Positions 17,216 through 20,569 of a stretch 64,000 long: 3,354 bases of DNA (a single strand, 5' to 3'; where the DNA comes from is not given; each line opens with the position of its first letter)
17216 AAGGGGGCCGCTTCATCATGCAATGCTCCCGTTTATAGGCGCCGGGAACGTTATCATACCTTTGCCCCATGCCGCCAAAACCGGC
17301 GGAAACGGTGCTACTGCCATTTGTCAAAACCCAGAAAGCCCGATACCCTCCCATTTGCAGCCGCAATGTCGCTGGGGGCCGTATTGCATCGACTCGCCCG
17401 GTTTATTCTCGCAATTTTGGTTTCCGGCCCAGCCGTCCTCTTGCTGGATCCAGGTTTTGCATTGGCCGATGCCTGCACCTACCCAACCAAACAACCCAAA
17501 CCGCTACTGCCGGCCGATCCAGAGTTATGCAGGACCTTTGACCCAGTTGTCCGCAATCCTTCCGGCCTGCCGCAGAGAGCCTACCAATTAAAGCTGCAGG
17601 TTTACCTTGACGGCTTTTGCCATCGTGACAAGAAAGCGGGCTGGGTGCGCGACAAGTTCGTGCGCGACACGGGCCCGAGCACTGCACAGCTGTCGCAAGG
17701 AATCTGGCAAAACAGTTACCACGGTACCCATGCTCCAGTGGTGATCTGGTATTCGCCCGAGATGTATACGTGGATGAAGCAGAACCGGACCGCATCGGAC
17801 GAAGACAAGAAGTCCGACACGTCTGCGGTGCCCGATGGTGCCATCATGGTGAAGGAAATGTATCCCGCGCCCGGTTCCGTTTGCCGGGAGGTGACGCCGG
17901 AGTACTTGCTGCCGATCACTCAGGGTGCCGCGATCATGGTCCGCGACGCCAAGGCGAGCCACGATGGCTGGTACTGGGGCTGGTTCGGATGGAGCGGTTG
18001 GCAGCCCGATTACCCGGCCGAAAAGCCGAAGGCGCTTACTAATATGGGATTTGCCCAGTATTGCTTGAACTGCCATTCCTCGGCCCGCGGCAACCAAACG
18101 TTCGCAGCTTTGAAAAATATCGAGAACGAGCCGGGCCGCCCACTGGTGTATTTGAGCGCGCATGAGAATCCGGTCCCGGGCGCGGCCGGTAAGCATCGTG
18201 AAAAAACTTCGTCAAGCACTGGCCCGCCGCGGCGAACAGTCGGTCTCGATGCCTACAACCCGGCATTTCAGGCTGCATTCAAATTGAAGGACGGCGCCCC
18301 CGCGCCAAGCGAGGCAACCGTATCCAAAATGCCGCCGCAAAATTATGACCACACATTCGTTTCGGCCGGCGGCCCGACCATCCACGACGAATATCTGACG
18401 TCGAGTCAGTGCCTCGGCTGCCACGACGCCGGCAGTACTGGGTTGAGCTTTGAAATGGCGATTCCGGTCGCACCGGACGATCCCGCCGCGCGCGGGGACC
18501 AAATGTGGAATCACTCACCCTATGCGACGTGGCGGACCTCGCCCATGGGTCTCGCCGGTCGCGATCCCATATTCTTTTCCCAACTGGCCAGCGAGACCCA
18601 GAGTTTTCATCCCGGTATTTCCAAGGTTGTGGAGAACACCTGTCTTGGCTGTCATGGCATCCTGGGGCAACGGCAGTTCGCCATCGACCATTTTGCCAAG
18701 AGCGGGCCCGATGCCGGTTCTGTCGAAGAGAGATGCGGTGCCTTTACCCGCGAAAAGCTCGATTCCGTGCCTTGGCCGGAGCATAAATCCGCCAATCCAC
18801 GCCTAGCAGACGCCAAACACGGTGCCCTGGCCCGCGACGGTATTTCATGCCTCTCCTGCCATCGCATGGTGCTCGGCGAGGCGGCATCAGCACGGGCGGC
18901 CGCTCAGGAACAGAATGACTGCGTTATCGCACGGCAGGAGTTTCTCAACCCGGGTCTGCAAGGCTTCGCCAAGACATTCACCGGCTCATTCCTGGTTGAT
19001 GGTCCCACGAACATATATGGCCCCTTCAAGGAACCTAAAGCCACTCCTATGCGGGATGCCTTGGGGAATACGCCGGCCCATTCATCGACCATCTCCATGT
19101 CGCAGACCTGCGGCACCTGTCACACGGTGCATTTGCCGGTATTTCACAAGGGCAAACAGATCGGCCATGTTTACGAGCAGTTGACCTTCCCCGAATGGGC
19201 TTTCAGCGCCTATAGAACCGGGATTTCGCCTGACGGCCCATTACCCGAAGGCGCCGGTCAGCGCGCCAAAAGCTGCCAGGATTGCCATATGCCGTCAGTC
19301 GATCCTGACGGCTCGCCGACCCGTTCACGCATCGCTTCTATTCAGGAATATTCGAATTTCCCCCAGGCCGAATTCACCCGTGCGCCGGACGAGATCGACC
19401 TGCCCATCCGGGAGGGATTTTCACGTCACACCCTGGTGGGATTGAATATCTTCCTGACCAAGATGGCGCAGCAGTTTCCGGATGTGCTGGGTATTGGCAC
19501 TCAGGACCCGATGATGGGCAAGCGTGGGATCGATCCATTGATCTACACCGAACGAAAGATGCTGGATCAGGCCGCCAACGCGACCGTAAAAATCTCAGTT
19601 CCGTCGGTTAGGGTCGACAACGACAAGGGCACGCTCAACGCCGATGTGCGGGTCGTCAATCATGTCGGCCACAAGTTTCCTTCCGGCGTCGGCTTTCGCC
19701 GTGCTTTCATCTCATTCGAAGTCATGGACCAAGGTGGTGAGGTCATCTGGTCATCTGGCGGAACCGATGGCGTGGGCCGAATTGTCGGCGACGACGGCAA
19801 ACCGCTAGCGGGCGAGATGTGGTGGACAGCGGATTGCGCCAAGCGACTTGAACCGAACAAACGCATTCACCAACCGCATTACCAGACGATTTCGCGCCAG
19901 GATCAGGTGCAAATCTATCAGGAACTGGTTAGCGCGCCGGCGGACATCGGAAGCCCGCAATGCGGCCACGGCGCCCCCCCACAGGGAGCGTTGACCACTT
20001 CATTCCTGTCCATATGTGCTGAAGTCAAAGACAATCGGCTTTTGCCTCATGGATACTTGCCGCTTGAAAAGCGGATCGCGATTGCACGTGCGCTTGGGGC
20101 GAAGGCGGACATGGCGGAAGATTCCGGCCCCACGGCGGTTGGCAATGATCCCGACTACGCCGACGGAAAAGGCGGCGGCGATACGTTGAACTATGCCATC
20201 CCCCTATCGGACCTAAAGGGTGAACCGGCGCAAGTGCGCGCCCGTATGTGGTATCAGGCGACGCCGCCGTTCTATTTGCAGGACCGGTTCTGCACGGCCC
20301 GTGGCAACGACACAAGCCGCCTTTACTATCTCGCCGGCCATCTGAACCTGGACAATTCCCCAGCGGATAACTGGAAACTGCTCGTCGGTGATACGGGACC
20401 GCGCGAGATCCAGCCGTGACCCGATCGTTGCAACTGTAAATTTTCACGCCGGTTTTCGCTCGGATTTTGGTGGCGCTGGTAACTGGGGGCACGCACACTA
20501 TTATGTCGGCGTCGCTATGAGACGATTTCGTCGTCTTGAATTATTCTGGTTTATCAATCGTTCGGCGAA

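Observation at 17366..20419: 1032-aa secreted hexaheme c-type cytochrome with a long haem-free C-terminal domain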

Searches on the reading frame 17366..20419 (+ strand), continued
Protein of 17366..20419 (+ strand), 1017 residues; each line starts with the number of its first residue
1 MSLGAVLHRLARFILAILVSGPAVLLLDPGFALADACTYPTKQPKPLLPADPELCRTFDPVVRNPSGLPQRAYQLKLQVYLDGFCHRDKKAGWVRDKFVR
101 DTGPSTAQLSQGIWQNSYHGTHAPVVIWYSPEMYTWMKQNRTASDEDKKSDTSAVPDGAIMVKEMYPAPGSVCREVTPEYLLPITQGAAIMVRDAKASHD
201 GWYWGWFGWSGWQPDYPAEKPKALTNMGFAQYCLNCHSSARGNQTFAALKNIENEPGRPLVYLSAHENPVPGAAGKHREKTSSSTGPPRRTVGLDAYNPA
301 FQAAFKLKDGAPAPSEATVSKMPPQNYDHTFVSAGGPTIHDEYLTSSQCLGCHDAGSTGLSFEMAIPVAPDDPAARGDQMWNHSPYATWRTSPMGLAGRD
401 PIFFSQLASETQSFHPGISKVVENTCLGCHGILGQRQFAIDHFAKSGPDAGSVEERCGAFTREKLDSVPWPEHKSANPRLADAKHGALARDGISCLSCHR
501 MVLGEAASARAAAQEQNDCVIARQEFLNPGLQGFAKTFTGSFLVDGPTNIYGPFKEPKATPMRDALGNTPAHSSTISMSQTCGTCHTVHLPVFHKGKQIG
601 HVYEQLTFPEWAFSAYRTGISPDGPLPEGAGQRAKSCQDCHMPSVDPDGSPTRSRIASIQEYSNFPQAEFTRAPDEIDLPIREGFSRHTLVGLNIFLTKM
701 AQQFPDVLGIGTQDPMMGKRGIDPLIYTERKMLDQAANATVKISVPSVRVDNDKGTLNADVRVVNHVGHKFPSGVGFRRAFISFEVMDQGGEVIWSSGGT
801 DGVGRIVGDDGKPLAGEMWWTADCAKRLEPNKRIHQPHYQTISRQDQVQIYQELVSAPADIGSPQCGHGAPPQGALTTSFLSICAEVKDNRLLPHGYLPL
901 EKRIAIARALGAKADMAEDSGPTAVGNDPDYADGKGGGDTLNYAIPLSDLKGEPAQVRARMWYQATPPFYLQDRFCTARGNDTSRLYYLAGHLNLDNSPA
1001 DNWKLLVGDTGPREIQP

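Call 63: find_encoding_contigs(protein=P0150, flank=8000, max_places=4)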
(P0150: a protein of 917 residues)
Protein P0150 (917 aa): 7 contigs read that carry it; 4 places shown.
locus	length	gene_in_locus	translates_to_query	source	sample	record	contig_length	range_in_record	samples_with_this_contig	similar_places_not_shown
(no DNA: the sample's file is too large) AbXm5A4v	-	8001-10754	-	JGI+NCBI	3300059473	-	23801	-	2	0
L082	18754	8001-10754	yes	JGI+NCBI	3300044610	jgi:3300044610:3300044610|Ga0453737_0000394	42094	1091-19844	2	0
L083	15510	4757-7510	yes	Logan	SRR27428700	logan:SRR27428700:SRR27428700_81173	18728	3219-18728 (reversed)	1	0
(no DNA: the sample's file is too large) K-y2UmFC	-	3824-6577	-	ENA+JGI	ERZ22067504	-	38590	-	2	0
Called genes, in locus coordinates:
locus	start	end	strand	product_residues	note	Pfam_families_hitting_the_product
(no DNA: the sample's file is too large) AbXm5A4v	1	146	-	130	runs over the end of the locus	-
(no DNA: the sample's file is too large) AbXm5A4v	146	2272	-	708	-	-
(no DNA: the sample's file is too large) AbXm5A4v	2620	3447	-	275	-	PF13489:Methyltransf_23, PF08241:Methyltransf_11, PF08242:Methyltransf_12, PF13649:Methyltransf_25, PF13847:Methyltransf_31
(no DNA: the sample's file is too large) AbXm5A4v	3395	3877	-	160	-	-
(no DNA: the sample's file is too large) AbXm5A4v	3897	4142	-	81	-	-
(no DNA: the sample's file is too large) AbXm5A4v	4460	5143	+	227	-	PF00929:RNase_T, PF16473:Rv2179c-like (faint)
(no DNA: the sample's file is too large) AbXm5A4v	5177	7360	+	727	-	-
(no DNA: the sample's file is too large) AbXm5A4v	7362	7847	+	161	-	-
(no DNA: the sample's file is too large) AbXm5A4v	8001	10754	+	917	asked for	PF16694:Cytochrome_P460 (faint), PF09699:Paired_CXXCH_1 (faint), PF13442:Cytochrome_CBB3 (faint), PF14522:Cytochrome_C7 (faint), PF22113:Mtrc-MtrF_II-IV_dom (weak)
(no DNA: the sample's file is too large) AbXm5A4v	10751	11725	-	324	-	PF00126:HTH_1, PF03466:LysR_substrate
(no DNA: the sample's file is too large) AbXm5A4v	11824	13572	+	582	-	PF05833:NFACT_N (weak)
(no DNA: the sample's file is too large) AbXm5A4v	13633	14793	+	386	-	PF13439:Glyco_transf_4, PF00534:Glycos_transf_1, PF13692:Glyco_trans_1_4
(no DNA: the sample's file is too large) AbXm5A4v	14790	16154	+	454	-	PF13727:CoA_binding_3, PF02397:Bac_transf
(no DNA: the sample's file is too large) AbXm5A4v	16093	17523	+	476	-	PF01938:TRAM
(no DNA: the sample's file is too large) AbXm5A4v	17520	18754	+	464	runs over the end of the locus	PF18073:Zn_ribbon_LapB, PF03796:DnaB_C (faint), PF06745:ATPase, PF13481:AAA_25, PF23442:DUF7125 (weak), PF13191:AAA_16 (faint), PF13401:AAA_22 (weak), PF00004:AAA (weak), +2 more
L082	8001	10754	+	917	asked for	PF16694:Cytochrome_P460 (faint), PF09699:Paired_CXXCH_1 (faint), PF13442:Cytochrome_CBB3 (faint), PF14522:Cytochrome_C7 (faint), PF22113:Mtrc-MtrF_II-IV_dom (weak)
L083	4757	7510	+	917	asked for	PF16694:Cytochrome_P460 (faint), PF09699:Paired_CXXCH_1 (faint), PF13442:Cytochrome_CBB3 (faint), PF14522:Cytochrome_C7 (faint), PF22113:Mtrc-MtrF_II-IV_dom (weak)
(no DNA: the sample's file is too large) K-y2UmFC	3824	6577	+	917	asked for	PF16694:Cytochrome_P460 (faint), PF09699:Paired_CXXCH_1 (faint), PF13442:Cytochrome_CBB3 (faint), PF14522:Cytochrome_C7 (faint), PF22113:Mtrc-MtrF_II-IV_dom (weak)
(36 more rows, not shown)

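Call 64: find_encoding_contigs(protein=P0139, flank=8000, max_places=4)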
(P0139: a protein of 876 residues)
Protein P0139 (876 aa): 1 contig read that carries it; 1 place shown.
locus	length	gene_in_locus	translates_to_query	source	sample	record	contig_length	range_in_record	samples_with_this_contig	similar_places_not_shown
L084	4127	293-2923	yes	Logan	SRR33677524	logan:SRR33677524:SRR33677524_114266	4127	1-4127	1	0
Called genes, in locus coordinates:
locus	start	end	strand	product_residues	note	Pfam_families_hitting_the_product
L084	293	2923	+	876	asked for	PF16694:Cytochrome_P460 (faint)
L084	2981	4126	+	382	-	?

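Call 65: find_encoding_contigs(protein=P0162, flank=8000, max_places=3)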
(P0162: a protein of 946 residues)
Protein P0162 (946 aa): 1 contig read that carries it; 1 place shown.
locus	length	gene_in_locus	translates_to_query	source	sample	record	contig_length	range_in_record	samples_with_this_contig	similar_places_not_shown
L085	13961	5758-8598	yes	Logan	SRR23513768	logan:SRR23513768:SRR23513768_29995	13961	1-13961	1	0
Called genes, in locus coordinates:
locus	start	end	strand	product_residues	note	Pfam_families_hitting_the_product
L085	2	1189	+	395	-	?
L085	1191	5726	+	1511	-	-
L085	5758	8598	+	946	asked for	PF16694:Cytochrome_P460 (faint), PF14522:Cytochrome_C7 (faint)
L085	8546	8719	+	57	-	-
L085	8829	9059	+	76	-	PF13560:HTH_31 (weak), PF01381:HTH_3 (weak)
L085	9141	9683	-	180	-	-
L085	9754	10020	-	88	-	PF13560:HTH_31, PF12844:HTH_19 (weak), PF01381:HTH_3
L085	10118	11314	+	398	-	-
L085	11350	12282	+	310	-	-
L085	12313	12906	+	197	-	PF21948:LplA-B_cat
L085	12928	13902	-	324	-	PF01073:3Beta_HSD, PF01370:Epimerase, PF02719:Polysacc_synt_2 (weak), PF04321:RmlD_sub_bind, PF08659:KR (faint), PF13460:NAD_binding_10, PF16363:GDP_Man_Dehyd, PF07993:NAD_binding_4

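Call 66: find_encoding_contigs(protein=P0176, flank=8000, max_places=3)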
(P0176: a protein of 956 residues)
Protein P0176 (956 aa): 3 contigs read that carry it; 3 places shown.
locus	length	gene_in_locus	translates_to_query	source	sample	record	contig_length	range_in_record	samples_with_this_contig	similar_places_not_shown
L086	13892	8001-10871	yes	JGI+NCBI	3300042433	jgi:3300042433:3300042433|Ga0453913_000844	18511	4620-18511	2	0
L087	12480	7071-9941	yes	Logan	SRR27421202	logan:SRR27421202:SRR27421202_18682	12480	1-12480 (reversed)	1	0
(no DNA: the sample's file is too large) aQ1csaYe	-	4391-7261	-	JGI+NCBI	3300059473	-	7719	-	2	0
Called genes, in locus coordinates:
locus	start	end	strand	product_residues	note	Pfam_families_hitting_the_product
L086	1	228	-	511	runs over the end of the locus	PF00512:HisKA (weak), PF02518:HATPase_c, PF14501:HATPase_c_5 (weak)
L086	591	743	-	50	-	-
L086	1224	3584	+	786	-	PF02518:HATPase_c, PF00072:Response_reg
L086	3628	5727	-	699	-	PF00005:ABC_tran (weak)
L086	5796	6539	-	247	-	-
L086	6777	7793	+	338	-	-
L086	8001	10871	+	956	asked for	PF16694:Cytochrome_P460 (weak), PF22113:Mtrc-MtrF_II-IV_dom (faint)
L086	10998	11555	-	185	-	PF00583:Acetyltransf_1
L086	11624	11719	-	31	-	-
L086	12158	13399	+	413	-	PF05139:Erythro_esteras (weak)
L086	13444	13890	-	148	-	?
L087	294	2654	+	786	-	PF02518:HATPase_c, PF00072:Response_reg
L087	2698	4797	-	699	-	PF00005:ABC_tran (weak)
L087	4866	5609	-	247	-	-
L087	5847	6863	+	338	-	-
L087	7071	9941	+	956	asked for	PF16694:Cytochrome_P460 (weak), PF22113:Mtrc-MtrF_II-IV_dom (faint)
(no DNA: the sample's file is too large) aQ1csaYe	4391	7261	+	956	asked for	PF16694:Cytochrome_P460 (weak), PF22113:Mtrc-MtrF_II-IV_dom (faint)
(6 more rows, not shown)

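Call 67: find_encoding_contigs(protein=P0199, flank=8000, max_places=3)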
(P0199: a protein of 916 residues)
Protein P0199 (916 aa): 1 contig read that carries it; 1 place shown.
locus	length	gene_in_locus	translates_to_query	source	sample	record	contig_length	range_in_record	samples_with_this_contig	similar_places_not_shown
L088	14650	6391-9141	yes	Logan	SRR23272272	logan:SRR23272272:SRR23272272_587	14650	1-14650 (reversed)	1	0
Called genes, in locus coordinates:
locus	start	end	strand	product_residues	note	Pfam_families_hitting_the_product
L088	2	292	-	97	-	?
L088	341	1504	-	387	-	PF01547:SBP_bac_1, PF13416:SBP_bac_8, PF13343:SBP_bac_6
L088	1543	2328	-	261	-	PF00528:BPD_transp_1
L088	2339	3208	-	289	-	PF00528:BPD_transp_1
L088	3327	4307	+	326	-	PF00126:HTH_1, PF03466:LysR_substrate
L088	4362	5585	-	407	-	-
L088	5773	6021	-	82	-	-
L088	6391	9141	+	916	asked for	PF16694:Cytochrome_P460 (faint), PF13442:Cytochrome_CBB3 (faint)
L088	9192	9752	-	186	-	PF07310:PAS_5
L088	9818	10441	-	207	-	PF07310:PAS_5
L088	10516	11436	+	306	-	PF00892:EamA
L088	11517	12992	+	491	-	PF00743:FMO-like, PF01266:DAO (faint), PF07992:Pyr_redox_2, PF13450:NAD_binding_8, PF13738:Pyr_redox_3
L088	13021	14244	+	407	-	-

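Call 72: list_cluster_members(proteins=[P0001, P0003, P0008])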
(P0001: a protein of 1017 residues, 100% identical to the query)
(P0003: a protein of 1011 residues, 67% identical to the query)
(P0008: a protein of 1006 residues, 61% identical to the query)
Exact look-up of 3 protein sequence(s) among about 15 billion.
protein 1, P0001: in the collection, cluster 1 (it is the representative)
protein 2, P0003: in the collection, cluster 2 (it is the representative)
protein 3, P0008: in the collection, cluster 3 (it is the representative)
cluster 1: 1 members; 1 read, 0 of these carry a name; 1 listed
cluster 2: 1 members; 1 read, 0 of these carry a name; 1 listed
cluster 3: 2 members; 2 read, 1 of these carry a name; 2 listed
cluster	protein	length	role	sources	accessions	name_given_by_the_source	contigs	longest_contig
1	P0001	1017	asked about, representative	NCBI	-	-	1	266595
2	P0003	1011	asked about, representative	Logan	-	-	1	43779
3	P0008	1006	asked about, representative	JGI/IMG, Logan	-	hypothetical protein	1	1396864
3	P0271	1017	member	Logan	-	-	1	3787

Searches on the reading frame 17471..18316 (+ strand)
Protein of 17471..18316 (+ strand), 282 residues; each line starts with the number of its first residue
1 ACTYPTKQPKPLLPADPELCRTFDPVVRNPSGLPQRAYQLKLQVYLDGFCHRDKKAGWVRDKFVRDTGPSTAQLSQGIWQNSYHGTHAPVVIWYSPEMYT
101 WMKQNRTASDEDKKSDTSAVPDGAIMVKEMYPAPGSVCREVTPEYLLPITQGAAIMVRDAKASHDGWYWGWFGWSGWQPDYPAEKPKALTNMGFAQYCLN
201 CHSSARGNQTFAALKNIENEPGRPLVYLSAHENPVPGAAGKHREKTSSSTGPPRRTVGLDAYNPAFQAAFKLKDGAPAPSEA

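Call 86: search_protein_families(library=pfam, proteins=[window:17471-18316:+], max_evalue=10)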
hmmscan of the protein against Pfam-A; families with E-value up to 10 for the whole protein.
window:17471-18316:+ (282 aa): 2 families
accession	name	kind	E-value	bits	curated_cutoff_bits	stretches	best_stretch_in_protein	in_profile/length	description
PF16694.10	Cytochrome_P460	-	6.5e-08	33.5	27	1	105-208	28-120/125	Cytochrome P460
PF09699.15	Paired_CXXCH_1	-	0.76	10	20.6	1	188-206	22-40/41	Doubled CXXCH motif (Paired_CXXCH_1)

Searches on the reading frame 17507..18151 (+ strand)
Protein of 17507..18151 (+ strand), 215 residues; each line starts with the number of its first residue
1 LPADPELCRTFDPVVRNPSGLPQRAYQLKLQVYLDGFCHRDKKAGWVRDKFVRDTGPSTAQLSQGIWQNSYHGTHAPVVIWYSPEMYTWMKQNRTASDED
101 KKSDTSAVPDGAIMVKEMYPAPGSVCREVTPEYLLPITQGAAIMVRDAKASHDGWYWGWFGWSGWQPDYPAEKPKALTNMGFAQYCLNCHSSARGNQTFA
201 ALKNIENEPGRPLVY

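Call 71: search_solved_structures(query=A3, max_evalue=10, show_alignments=5)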
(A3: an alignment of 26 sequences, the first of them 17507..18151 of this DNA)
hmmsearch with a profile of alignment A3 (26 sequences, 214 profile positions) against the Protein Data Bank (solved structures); distinct sequences matched with E-value up to 10: 7.
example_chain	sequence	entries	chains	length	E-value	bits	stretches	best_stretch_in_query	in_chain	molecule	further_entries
9hrk_A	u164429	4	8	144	0.0001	25.1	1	99-198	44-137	Cytochrome P460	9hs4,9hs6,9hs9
6hiu_B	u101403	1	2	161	0.00014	24.7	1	99-198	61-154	Cytochrome P460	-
3wz3_A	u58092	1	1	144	0.073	15.8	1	128-158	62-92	TraM protein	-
9htv_A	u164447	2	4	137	0.15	14.8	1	107-200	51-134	Cytochrome c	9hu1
7zqz_A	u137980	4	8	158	0.16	14.7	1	107-200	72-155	Cytochrome c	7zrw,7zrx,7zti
7zs4_A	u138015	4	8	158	0.22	14.2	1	107-200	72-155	Cytochrome c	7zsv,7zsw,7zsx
6hih_A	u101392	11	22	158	0.23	14.2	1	107-200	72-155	Cytochrome c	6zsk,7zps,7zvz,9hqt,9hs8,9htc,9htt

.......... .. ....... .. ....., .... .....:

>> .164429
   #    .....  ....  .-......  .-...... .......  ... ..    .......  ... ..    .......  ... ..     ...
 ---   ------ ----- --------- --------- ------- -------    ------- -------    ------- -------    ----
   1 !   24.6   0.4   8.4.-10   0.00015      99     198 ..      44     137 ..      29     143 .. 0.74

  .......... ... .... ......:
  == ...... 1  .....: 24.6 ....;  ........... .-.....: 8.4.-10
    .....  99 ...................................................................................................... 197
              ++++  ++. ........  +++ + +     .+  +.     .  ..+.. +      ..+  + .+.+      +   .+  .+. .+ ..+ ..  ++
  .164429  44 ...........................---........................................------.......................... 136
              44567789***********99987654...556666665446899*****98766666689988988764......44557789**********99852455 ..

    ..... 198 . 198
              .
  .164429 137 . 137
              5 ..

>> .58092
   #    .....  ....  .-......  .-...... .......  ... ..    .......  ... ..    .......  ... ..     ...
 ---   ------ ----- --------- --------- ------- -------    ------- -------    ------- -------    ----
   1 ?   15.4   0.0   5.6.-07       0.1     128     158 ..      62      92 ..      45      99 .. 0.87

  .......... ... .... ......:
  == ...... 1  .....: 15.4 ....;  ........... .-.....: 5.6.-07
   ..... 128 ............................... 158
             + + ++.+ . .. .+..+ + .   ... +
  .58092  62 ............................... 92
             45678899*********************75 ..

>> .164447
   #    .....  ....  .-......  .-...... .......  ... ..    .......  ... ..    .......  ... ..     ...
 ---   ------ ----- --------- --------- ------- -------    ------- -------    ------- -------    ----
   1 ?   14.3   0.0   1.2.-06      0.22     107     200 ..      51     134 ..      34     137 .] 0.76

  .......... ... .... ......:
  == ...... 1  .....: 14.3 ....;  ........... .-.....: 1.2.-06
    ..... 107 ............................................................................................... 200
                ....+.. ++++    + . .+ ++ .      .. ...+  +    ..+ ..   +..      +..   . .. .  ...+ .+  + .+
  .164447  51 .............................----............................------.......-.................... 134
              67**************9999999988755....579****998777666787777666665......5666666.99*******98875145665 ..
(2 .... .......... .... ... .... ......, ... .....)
